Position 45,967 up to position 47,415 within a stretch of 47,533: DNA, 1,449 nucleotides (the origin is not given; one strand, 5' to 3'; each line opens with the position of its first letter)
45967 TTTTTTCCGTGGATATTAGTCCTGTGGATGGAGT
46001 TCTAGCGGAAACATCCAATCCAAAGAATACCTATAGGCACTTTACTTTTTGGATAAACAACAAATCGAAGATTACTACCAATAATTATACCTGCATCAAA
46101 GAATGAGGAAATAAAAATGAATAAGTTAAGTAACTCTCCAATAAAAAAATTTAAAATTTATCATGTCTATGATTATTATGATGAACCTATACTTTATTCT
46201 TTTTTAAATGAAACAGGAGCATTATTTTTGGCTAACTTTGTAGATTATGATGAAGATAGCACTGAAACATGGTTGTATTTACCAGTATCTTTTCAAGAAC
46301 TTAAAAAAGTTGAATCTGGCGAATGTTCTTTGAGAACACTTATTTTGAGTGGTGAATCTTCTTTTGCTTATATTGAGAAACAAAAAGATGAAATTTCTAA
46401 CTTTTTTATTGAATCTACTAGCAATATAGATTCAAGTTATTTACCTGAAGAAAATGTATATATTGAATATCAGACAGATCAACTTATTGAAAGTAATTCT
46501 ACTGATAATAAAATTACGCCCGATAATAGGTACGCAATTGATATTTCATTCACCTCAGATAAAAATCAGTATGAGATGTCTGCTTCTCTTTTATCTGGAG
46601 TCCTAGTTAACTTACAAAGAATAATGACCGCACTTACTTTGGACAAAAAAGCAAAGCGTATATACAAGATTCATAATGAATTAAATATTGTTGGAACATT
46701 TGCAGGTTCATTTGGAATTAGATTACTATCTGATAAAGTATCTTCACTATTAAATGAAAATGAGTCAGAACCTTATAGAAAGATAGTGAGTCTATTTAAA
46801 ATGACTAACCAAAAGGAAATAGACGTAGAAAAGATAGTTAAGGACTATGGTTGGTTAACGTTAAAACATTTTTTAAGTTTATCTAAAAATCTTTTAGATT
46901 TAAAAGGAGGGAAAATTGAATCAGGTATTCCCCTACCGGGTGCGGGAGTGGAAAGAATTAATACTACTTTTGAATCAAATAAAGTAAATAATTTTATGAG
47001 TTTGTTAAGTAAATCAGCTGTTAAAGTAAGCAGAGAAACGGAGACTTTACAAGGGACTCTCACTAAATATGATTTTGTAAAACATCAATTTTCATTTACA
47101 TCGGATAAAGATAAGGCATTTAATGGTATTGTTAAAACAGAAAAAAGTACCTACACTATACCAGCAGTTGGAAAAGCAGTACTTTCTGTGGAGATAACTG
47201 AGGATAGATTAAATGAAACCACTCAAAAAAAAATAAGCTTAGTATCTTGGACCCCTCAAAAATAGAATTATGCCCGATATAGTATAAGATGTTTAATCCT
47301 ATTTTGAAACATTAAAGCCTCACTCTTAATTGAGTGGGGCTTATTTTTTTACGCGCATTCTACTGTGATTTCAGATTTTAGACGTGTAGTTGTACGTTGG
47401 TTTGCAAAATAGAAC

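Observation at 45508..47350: Unassignable two-gene operon (147 aa + 382 aa) in the lysin-to-att cargo slot: best candidate for an undescribed system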

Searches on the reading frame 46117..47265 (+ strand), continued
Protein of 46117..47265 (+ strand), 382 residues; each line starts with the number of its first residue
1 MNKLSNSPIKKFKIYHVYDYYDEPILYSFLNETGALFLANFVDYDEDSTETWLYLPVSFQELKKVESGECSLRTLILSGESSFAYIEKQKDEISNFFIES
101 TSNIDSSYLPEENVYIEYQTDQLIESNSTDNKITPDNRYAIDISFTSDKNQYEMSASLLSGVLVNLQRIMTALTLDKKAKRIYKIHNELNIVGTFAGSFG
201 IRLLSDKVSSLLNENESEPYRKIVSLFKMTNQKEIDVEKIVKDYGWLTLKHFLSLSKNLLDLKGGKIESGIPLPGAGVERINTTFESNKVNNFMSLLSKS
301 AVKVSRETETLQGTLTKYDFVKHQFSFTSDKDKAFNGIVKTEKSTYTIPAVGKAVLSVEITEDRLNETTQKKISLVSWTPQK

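Call 83: find_related_loci(query=A4, collection=viral_contigs, flank=4000)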
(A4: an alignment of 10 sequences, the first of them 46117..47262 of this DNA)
Query A4 (382 aa) in viral_contigs; peptide patterns used: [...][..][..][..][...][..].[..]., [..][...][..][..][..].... (x = any residue, [..] = any of these).
90 stretches matched a pattern; 5 encode a relative of the query (tblastn E <= 1e-3); 5 distinct loci.
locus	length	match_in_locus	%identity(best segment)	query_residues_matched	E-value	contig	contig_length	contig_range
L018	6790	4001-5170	41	1-378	8e-94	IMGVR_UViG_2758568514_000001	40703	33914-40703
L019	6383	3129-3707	27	184-382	5e-8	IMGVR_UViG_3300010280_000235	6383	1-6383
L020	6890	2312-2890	27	184-382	5e-8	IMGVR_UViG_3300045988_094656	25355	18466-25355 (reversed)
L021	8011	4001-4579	27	184-382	5e-8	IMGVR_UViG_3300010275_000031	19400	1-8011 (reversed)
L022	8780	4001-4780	27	76-328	8e-8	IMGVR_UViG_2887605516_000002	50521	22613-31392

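Call 97: search_dna_similar(query=window:46117-47262:+, collection=plasmids, mode=protein, max_evalue=0.01, max_rows=30)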
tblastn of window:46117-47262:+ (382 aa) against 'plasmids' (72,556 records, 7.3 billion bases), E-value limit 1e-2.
Records with a match: 4; places in all: 4; records where one place covers at least 80% of the query: 2.
Best place of each record, by identity: <60% 4.
By first word of the organism name: Bacillus 1; Rhodococcus 1; Arthrobacter 1; Oscillatoria 1.
By predicted mobility (MOB-suite, as given by PLSDB): non-mobilizable 2; mobilizable 1; conjugative 1.
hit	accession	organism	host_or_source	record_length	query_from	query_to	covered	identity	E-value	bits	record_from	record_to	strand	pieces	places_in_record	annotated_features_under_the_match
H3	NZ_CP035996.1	Bacillus mycoides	cell culture,soil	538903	16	378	95%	23.6%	1e-4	52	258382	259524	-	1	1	hypothetical protein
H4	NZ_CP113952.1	Rhodococcus sp. JS3073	culture,soil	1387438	9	380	97%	21.0%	6e-6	56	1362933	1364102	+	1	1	record has no annotation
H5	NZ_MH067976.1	Arthrobacter sp.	-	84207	5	265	68%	26.5%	8e-9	65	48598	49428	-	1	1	DUF6575 domain-containing protein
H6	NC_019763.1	Oscillatoria nigro-viridis PCC 7112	-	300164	9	203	51%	27.3%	1e-10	71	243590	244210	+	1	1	DUF6575 domain-containing protein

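Call 98: search_dna_similar(query=P0013, collection=plasmids, mode=protein, max_evalue=0.01, max_rows=40)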
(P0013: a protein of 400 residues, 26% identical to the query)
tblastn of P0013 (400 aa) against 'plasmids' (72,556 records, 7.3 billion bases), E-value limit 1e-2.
Records with a match: 3; places in all: 3; records where one place covers at least 80% of the query: 3.
Best place of each record, by identity: <60% 3.
By first word of the organism name: Oscillatoria 1; Arthrobacter 1; Rhodococcus 1.
By predicted mobility (MOB-suite, as given by PLSDB): conjugative 1; mobilizable 1; non-mobilizable 1.
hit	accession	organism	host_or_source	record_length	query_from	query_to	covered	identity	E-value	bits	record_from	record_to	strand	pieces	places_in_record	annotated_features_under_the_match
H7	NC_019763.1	Oscillatoria nigro-viridis PCC 7112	-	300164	4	398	99%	27.4%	1e-38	155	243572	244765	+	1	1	DUF6575 domain-containing protein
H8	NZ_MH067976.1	Arthrobacter sp.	-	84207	7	369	91%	27.4%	6e-19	97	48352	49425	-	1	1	DUF6575 domain-containing protein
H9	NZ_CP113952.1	Rhodococcus sp. JS3073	culture,soil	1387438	1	371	93%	22.0%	1e-13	81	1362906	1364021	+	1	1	record has no annotation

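Call 99: get_annotated_region(hit=H7, flank=2500)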
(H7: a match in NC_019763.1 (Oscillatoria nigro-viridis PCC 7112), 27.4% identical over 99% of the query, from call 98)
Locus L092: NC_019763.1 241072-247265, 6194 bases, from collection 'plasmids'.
description: Oscillatoria nigro-viridis PCC 7112 plasmid pOSC7112.01, complete sequence
organism: Oscillatoria nigro-viridis PCC 7112 (NCBI taxid 179408)
taxonomy: Bacteria; Cyanobacteriota; Cyanophyceae; Oscillatoriales; Oscillatoriaceae; Oscillatoria; Oscillatoria nigro-viridis; Oscillatoria nigro-viridis PCC 7112
host: -; source: -; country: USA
typing (MOB-suite, as given by PLSDB): conjugative; replicon rep_cluster_1695; relaxase MOBP; mating-pair formation MPF_T
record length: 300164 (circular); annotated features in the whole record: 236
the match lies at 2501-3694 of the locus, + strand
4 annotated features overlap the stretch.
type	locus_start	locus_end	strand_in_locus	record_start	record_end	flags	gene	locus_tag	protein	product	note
CDS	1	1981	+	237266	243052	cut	-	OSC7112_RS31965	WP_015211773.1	DEAD/DEAH box helicase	-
CDS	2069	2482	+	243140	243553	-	-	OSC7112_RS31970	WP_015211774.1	hypothetical protein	-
CDS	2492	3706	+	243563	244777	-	-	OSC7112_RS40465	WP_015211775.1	DUF6575 domain-containing protein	-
CDS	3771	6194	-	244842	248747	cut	-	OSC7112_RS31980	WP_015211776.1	hypothetical protein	-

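Call 100: get_annotated_region(hit=H8, flank=2500)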
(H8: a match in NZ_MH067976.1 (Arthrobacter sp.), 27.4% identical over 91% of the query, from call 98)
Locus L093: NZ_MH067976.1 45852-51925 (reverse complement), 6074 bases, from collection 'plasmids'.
description: Arthrobacter sp. strain ANT_H58 plasmid pA58H3, complete sequence
organism: Arthrobacter sp. (NCBI taxid 1667)
taxonomy: Bacteria; Actinomycetota; Actinomycetes; Micrococcales; Micrococcaceae; Arthrobacter; Arthrobacter sp.
host: -; source: -; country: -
typing (MOB-suite, as given by PLSDB): mobilizable; relaxase MOBF
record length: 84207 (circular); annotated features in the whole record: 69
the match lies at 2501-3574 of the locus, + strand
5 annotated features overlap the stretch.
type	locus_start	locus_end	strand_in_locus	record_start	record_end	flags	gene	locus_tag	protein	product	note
CDS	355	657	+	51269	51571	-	-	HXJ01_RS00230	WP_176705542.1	hypothetical protein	-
CDS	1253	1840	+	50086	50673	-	-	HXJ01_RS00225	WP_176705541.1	recombinase family protein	GO:0006310 - DNA recombination [Evidence IEA]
CDS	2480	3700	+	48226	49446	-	-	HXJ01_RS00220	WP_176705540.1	DUF6575 domain-containing protein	-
CDS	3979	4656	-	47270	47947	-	-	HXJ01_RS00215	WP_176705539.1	DUF3800 domain-containing protein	-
CDS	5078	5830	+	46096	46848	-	-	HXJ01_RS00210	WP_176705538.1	hypothetical protein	-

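Call 101: get_annotated_region(hit=H3, flank=2500)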
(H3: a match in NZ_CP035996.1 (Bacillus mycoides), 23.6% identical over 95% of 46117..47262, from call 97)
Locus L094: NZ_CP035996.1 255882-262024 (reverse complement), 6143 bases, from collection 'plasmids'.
description: Bacillus mycoides strain BPN36/2 plasmid p539
organism: Bacillus mycoides (NCBI taxid 1405)
taxonomy: Bacteria; Bacillota; Bacilli; Bacillales; Bacillaceae; Bacillus; Bacillus mycoides
host: -; source: cell culture,soil; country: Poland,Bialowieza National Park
typing (MOB-suite, as given by PLSDB): non-mobilizable; replicon rep_cluster_125; mating-pair formation MPF_T
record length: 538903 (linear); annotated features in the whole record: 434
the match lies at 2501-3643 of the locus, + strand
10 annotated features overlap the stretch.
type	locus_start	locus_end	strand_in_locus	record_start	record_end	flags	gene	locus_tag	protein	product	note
CDS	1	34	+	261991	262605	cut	-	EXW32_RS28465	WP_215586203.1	hypothetical protein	-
CDS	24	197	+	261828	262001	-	-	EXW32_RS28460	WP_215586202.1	hypothetical protein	-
CDS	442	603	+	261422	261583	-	-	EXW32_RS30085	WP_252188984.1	helix-turn-helix domain-containing protein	-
CDS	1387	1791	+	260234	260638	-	-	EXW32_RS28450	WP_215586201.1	hypothetical protein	-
CDS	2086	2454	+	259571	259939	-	-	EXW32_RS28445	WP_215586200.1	hypothetical protein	-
CDS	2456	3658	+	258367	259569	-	-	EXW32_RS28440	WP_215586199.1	hypothetical protein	-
CDS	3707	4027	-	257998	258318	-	-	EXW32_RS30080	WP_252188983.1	tyrosine-type recombinase/integrase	GO:0015074 - DNA integration [Evidence IEA]; GO:0006310 - DNA recombination [Evidence IEA]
CDS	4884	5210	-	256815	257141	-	-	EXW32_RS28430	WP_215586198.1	helix-turn-helix transcriptional regulator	-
CDS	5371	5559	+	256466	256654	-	-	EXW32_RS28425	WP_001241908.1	helix-turn-helix transcriptional regulator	-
CDS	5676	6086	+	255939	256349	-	-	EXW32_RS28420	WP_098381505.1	hypothetical protein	-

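Call 102: get_annotated_region(hit=H9, flank=2500)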
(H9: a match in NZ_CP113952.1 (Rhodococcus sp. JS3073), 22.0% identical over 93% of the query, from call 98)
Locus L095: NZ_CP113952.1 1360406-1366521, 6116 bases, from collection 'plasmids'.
description: Rhodococcus sp. JS3073 plasmid unnamed, complete sequence
organism: Rhodococcus sp. JS3073 (NCBI taxid 3002901)
taxonomy: Bacteria; Actinomycetota; Actinomycetes; Mycobacteriales; Nocardiaceae; Rhodococcus; Rhodococcus sp. JS3073
host: -; source: culture,soil; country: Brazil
typing (MOB-suite, as given by PLSDB): non-mobilizable
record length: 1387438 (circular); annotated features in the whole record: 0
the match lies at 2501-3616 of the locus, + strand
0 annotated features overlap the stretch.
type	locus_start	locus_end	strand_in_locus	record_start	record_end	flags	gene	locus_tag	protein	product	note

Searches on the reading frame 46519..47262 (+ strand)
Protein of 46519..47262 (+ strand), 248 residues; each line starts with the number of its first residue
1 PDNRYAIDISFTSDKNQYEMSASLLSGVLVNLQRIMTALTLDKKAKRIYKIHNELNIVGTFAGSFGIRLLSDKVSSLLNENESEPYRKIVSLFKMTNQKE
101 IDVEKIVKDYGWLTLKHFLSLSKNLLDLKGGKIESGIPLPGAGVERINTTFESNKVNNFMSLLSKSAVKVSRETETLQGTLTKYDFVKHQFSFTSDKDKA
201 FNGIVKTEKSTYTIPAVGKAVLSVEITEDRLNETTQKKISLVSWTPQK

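Call 75: search_protein_families(library=padloc, proteins=[window:46519-47262:+], max_evalue=10)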
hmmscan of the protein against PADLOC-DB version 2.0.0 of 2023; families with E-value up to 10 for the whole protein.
seq(248 aa): 0 families
